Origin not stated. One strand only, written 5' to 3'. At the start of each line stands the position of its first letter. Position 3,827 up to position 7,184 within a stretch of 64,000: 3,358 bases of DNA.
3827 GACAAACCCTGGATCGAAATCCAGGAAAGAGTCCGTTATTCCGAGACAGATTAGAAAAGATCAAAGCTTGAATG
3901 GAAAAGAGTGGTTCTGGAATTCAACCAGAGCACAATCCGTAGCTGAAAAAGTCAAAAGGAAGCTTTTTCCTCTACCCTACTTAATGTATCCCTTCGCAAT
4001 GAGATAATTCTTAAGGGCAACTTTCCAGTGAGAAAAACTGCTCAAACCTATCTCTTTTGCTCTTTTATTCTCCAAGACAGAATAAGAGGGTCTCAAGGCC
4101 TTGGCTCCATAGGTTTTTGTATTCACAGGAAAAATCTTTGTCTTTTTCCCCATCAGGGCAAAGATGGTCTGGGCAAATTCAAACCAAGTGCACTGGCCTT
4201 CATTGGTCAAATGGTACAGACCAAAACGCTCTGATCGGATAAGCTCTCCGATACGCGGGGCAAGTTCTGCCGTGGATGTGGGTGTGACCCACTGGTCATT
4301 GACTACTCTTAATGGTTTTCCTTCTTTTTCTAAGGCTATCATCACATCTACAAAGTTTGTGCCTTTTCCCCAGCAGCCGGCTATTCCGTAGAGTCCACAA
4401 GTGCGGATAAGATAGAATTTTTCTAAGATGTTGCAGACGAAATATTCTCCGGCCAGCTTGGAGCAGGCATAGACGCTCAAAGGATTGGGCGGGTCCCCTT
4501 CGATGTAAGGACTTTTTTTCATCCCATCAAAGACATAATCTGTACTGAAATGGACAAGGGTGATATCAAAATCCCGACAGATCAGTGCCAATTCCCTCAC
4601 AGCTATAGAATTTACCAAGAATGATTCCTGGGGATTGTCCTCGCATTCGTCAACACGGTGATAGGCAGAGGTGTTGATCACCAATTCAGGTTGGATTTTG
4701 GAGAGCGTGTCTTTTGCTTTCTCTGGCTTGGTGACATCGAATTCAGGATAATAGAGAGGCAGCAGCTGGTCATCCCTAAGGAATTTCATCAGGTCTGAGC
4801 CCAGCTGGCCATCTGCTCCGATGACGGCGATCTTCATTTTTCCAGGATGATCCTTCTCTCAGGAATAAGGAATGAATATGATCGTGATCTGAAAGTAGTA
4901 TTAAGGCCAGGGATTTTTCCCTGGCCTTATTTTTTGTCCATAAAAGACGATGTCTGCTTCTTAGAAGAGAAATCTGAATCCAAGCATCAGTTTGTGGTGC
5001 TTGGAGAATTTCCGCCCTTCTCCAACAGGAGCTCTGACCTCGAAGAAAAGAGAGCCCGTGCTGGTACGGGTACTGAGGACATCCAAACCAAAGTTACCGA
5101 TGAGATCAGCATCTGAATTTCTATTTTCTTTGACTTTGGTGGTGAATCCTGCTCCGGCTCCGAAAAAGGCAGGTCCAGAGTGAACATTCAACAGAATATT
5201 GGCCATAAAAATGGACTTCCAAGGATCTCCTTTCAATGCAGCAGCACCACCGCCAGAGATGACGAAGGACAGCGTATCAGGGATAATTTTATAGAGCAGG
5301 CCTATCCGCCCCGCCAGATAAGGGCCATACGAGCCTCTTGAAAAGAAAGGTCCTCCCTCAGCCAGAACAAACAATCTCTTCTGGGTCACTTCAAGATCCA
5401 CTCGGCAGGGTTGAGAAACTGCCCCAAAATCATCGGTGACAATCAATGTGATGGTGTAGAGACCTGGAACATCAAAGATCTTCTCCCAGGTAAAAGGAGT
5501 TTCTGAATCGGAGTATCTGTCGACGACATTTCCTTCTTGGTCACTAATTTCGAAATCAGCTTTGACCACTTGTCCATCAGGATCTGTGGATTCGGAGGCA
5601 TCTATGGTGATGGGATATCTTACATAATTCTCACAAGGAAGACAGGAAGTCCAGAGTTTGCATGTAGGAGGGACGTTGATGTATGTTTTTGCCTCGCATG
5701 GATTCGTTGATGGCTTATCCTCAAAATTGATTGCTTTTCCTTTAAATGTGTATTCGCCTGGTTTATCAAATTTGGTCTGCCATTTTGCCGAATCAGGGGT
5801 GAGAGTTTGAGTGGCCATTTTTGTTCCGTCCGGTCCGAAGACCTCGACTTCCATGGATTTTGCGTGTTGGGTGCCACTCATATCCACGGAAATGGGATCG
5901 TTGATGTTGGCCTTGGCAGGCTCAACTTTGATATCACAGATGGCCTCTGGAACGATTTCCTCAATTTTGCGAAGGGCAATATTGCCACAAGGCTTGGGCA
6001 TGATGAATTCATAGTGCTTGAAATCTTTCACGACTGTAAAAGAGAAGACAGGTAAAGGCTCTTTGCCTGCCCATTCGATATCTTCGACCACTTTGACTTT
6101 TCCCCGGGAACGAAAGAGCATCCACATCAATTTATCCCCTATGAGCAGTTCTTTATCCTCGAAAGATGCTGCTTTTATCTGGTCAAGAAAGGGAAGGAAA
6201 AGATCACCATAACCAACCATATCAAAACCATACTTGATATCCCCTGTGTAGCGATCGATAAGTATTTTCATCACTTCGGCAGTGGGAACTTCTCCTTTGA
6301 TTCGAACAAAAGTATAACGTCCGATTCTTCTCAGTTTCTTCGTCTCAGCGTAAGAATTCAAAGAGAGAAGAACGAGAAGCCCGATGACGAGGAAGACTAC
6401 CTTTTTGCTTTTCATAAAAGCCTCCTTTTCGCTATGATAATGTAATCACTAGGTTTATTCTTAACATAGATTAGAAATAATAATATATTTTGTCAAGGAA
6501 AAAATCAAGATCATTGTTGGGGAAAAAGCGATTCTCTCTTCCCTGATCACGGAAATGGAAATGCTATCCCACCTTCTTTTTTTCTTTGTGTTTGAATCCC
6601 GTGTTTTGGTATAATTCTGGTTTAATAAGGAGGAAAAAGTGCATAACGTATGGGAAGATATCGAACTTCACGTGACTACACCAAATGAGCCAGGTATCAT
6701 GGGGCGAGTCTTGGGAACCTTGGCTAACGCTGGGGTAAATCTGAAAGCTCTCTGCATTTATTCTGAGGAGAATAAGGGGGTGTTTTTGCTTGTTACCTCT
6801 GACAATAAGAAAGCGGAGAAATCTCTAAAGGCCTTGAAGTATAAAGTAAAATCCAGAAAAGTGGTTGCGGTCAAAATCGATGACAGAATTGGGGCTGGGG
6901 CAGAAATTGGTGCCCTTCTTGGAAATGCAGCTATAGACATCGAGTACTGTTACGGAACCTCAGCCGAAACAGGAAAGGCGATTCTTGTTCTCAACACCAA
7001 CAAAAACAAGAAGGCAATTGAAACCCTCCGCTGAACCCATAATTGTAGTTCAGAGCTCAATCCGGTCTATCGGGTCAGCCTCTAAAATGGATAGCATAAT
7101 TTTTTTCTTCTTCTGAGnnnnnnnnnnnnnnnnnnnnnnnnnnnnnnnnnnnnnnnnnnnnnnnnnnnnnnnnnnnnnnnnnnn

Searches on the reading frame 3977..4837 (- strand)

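Call 3: search_protein_families(library=pfam, proteins=[window:3977-4837:-], max_evalue=0.01)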
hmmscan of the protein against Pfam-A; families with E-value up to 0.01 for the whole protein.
window:3977-4837:- (286 aa): 4 families
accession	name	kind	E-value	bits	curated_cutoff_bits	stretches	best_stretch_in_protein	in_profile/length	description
PF04321.23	RmlD_sub_bind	-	1.3e-82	277.6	27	1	1-279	1-282/287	RmlD substrate binding domain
PF01370.27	Epimerase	-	2.8e-16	60.1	20.9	1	3-180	1-203/240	NAD dependent epimerase/dehydratase family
PF16363.11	GDP_Man_Dehyd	-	2.8e-13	50.5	27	1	33-150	59-180/332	GDP-mannose 4,6 dehydratase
PF02719.21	Polysacc_synt_2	-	2.6e-05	24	20.2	1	34-101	62-130/293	Polysaccharide biosynthesis protein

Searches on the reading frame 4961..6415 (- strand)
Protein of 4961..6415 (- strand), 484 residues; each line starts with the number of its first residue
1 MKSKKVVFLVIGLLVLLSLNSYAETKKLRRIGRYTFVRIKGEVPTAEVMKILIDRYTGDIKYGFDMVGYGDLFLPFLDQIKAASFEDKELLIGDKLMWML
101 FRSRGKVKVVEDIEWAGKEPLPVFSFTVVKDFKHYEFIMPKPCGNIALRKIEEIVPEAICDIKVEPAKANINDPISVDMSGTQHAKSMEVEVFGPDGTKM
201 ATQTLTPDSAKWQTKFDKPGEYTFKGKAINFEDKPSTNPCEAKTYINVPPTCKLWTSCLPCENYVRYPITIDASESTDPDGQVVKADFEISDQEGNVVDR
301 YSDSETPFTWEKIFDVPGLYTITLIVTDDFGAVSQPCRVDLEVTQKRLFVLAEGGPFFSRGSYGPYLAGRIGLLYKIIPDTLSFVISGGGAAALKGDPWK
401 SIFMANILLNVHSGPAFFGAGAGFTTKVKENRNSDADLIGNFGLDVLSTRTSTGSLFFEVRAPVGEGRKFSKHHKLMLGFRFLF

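Call 3: search_protein_families(library=pfam, proteins=[window:4961-6415:-], max_evalue=0.01)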
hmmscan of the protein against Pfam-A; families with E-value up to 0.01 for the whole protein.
window:4961-6415:- (484 aa): 4 families
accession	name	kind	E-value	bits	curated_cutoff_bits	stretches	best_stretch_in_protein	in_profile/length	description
PF18911.6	PKD_4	-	3.2e-08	33.9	27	1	268-335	19-77/85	PKD domain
PF18981.6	InlK_D3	-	0.0011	19.4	25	0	313-343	45-75/75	Internalin K domain (D3/D4)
PF13860.13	FlgD_ig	-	0.004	17.5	27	0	173-225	10-72/79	FlgD Ig-like domain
PF17957.7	Big_7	-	0.0041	18.2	24.1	0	267-323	18-69/70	Bacterial Ig domain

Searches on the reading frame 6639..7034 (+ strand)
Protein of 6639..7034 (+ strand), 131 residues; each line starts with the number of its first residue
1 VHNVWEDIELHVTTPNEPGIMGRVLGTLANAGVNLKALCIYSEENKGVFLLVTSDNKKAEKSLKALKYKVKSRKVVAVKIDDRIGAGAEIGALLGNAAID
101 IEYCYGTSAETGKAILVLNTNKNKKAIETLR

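Call 3: search_protein_families(library=pfam, proteins=[window:6639-7034:+], max_evalue=0.01)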
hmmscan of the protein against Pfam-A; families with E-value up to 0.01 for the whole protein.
window:6639-7034:+ (131 aa): 6 families
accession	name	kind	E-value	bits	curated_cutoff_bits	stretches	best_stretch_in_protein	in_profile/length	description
PF19571.5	ACT_8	-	8.4e-12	45.5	23.5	1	10-129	6-124/141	ACT domain pair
PF01842.31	ACT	-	1.4e-09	38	27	1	12-67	5-62/66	ACT domain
PF22629.2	ACT_AHAS_ss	-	1.1e-06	29.1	27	1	10-67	1-60/67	AHAS small subunit-like ACT domain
PF22468.2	ACT_9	-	8.6e-06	25.9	27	1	16-64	10-58/61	ACT domain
PF13291.12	ACT_4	-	7.2e-05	23.8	27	0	8-49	7-48/80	ACT domain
PF13840.12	ACT_7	-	0.0055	17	27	0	16-39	19-42/65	ACT domain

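Call 4: search_protein_families(library=ncbifam, proteins=[window:6639-7034:+], max_evalue=0.01)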
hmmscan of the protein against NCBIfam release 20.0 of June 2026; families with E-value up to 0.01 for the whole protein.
window:6639-7034:+ (131 aa): 12 families
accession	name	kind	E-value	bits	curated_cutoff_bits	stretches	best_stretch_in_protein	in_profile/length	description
NF006352.0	PRK08577.1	equivalog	1.7e-06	28.1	140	1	46-122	29-108/136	hypothetical protein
TIGR01327.1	PGDH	equivalog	3.4e-06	26.1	454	1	8-79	452-524/525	phosphoglycerate dehydrogenase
TIGR00656.1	asp_kin_monofn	equivalog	7.7e-06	25.2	402.25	1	15-73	277-335/407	aspartate kinase, monofunctional class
NF004976.0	PRK06349.1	subfamily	2.2e-05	23.7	205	0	59-127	335-404/430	homoserine dehydrogenase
TIGR00119.1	acolac_sm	equivalog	3.8e-05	23.7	56.9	1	10-79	5-77/158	acetolactate synthase small subunit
NF005113.0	PRK06545.2-5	equivalog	0.00093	18.2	497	1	9-58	314-363/378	prephenate dehydrogenase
NF006036.0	PRK08178.1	equivalog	0.0018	18.2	128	1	6-64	13-73/102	acetolactate synthase small subunit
NF008864.0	PRK11895.1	equivalog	0.0024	17.5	119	1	10-79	6-78/164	acetolactate synthase small subunit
NF005153.0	PRK06635.1-1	equivalog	0.0035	16.4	585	1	12-99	270-360/421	aspartate kinase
NF008759.0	PRK11790.1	equivalog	0.0035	16.1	404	0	14-73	346-407/410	phosphoglycerate dehydrogenase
NF005155.0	PRK06635.1-4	equivalog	0.0052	15.8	346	0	15-94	271-350/407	aspartate kinase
NF005107.0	PRK06545.1-5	equivalog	0.0079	15.2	414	0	9-68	297-358/367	prephenate dehydrogenase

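Call 63: search_solved_structures(query=window:6639-7034:+, max_evalue=1)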
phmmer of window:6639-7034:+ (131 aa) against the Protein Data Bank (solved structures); distinct sequences matched with E-value up to 1: 17.
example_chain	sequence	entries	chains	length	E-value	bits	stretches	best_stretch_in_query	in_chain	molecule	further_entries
2f06_A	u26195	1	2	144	3.4e-09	40.2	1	9-130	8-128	conserved hypothetical protein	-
6u9h_F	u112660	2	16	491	3.2e-05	27.4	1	12-75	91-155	Acetolactate synthase small subunit 2, chloroplastic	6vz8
2lvw_A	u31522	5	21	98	0.0038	20.7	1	5-65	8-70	Acetolactate synthase isozyme 1 small subunit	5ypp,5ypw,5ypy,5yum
6lpi_E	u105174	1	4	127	0.0063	20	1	5-65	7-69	Acetolactate synthase isozyme 1 small subunit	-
6wo1_B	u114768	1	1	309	0.018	18.5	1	11-48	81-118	Acetohydroxyacid synthase regulatory subunit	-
6u9d_C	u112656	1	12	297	0.018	18.5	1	11-48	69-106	Acetolactate synthase small subunit, mitochondrial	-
2fgc_A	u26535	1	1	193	0.051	17.1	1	13-70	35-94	acetolactate synthase, small subunit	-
6k0w_B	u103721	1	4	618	0.14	15.7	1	7-103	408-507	Adenine specific DNA methyltransferase (Mod)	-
9vp8_A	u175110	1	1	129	0.16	15.5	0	10-41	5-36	YdjB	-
2p9g_A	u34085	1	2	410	0.16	15.5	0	14-67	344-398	D-3-phosphoglycerate dehydrogenase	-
2p9c_A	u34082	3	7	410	0.18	15.3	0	15-67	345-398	D-3-phosphoglycerate dehydrogenase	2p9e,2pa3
1yba_A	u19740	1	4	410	0.18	15.3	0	15-67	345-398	D-3-phosphoglycerate dehydrogenase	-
1psd_A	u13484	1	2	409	0.19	15.2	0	15-67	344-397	D-3-PHOSPHOGLYCERATE DEHYDROGENASE (PHOSPHOGLYCERATE DEHYDROGENASE)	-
1sc6_A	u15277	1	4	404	0.35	14.4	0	15-67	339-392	D-3-phosphoglycerate dehydrogenase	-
3l76_A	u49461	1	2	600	0.35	14.4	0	17-44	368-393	Aspartokinase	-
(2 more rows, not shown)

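Call 73: search_protein_families(library=padloc, proteins=[window:6639-7034:+], max_evalue=0.01)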
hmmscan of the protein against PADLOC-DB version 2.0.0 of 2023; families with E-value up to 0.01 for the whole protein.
window:6639-7034:+ (131 aa): 0 families
